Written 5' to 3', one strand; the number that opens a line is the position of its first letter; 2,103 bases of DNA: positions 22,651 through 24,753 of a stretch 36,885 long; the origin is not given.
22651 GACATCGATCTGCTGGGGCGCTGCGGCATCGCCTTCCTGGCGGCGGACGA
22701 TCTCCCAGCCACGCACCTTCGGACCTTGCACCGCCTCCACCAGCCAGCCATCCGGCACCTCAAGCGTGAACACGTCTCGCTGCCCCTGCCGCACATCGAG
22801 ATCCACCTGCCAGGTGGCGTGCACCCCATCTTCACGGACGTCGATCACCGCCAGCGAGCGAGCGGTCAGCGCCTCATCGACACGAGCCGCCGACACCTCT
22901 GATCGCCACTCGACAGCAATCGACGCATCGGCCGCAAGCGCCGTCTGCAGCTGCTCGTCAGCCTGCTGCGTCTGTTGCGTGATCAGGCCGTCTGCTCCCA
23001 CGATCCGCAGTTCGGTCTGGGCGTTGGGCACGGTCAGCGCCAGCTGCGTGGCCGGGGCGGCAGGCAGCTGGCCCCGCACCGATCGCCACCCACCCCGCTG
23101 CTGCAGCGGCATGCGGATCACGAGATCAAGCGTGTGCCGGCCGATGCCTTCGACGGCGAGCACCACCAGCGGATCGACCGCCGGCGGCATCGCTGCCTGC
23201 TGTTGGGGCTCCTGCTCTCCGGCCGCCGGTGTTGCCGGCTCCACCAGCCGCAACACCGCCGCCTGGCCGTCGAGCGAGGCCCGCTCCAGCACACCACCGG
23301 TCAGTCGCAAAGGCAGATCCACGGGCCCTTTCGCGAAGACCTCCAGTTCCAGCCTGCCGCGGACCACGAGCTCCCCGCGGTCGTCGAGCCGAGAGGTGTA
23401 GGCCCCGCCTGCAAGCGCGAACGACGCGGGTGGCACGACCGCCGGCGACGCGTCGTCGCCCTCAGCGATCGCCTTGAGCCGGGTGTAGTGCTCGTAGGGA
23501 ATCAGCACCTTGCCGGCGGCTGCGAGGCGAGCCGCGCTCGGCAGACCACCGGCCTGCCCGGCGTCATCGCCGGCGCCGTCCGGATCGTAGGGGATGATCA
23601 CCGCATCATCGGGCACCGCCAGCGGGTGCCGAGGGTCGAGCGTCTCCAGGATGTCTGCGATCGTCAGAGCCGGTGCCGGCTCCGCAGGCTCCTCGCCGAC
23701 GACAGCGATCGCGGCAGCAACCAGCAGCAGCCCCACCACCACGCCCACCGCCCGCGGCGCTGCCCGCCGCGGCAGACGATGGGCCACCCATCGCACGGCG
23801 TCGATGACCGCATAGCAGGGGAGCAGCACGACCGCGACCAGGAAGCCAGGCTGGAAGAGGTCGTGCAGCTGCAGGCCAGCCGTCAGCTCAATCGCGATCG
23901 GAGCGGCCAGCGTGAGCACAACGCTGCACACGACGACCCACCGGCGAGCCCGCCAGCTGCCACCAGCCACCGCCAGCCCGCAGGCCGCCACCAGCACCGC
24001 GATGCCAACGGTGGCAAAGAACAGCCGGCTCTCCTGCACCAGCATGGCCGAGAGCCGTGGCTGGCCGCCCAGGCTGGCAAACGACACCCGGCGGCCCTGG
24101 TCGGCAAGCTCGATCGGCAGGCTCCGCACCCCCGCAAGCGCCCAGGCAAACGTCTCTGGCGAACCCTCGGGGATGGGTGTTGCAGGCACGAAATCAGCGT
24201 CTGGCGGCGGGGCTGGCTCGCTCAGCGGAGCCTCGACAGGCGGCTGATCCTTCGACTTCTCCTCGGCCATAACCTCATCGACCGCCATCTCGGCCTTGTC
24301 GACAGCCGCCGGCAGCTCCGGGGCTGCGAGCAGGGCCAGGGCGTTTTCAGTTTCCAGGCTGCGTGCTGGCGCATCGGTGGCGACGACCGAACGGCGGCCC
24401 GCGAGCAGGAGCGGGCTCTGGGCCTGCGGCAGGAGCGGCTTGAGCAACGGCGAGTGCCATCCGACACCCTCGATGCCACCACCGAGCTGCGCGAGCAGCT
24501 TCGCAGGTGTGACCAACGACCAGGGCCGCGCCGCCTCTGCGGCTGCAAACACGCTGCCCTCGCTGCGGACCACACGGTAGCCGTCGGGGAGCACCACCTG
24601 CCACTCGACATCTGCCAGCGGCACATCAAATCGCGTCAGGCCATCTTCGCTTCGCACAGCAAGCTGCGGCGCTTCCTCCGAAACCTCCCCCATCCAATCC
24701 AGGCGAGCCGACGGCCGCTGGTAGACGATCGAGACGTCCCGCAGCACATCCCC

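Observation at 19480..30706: Three tandem paralogous giant envelope modules (1137-aa protein plus 2606-aa two-module fusion), translationally coupled: candidate uncharacterised cell-envelope system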

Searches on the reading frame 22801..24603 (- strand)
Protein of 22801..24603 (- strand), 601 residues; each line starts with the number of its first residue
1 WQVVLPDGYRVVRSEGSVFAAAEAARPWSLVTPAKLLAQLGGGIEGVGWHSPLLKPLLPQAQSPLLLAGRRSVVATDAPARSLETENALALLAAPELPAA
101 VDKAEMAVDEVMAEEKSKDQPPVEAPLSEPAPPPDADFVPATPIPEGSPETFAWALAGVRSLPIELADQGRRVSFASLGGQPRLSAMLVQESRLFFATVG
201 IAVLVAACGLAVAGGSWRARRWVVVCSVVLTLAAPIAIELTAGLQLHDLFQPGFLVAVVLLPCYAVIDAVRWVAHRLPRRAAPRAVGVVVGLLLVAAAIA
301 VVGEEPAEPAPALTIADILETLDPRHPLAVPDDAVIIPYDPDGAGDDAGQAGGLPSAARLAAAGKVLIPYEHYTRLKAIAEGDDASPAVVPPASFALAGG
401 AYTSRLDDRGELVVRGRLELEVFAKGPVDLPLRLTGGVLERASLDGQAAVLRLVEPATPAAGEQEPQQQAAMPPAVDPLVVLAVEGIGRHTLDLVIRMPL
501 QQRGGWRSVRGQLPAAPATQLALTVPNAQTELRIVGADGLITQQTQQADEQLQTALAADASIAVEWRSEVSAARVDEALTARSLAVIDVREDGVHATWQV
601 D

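Call 75: predict_structure(alignment_id=A4)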
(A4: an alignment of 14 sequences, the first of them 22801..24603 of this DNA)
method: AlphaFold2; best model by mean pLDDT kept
length: 601 residues; sequences in the alignment: 14
mean_pLDDT: 59.0   pTM: 0.34
mean pLDDT of the five models: 59.0, 57.4, 56.8, 55.6, 52.3
residues with pLDDT >= 90: 23; 70-90: 201; 50-70: 133; < 50: 244
segments of 3 or more residues with pLDDT < 50: 23-27, 42-169, 297-331, 347-356, 358-360, 382-391, 457-475, 571-591, 593-601
pLDDT, mean of each block of 10 residues (from residue 1): 62 62 50 58 42 42 29 28 31 31 31 32 35 32 33 33 36 56 63 79 85 81 84 74 68 81 80 68 57 52 37 40 38 53 49 46 56 60 45 76 84 91 83 85 87 59 39 49 84 91 83 84 84 78 83 83 80 39 39 40 38
secondary structure, 60 per line:
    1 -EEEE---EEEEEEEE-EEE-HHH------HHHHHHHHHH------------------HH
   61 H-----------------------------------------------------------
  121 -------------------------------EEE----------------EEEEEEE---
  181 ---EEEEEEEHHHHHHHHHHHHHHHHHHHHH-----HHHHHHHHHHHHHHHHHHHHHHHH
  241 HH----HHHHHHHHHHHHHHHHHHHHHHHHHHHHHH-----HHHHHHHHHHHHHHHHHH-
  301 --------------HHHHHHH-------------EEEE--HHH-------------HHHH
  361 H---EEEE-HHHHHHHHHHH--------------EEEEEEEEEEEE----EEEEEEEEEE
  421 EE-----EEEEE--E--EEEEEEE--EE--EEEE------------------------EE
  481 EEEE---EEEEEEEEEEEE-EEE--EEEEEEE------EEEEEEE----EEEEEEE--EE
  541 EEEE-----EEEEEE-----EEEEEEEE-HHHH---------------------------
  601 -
elements in order: E2-5 E9-16 E18-20 H31-40 E152-154 E171-177 E184-190 H191-211 H217-242 H247-276 H282-299 H315-321 E335-338 H357-361 E365-368 H370-380 E395-406 E411-422 E428-432 E438-444 E451-454 E479-484 E488-499 E501-503 E506-512 E519-525 E530-536 E539-544 E550-555 E561-568 H570-573
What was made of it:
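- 23683..24030 (-): Inter-module TM cluster (aa 1091-1206): three TM helices of module B plus a fourth helix that re-exports module C. In model numbering (residue 1 = gene 2 aa 900) these are H191-211, 217-242, 247-276 and 282-299, i.e. gene 2 aa 1090-1198 (call 75).
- The AF2 junction model is poor (pLDDT 59) and shows no docking of the motif (call 75).
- Tried and rejected: Mean pLDDT was 59 and no motif docking appeared, so it says nothing about assembly (call 75).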
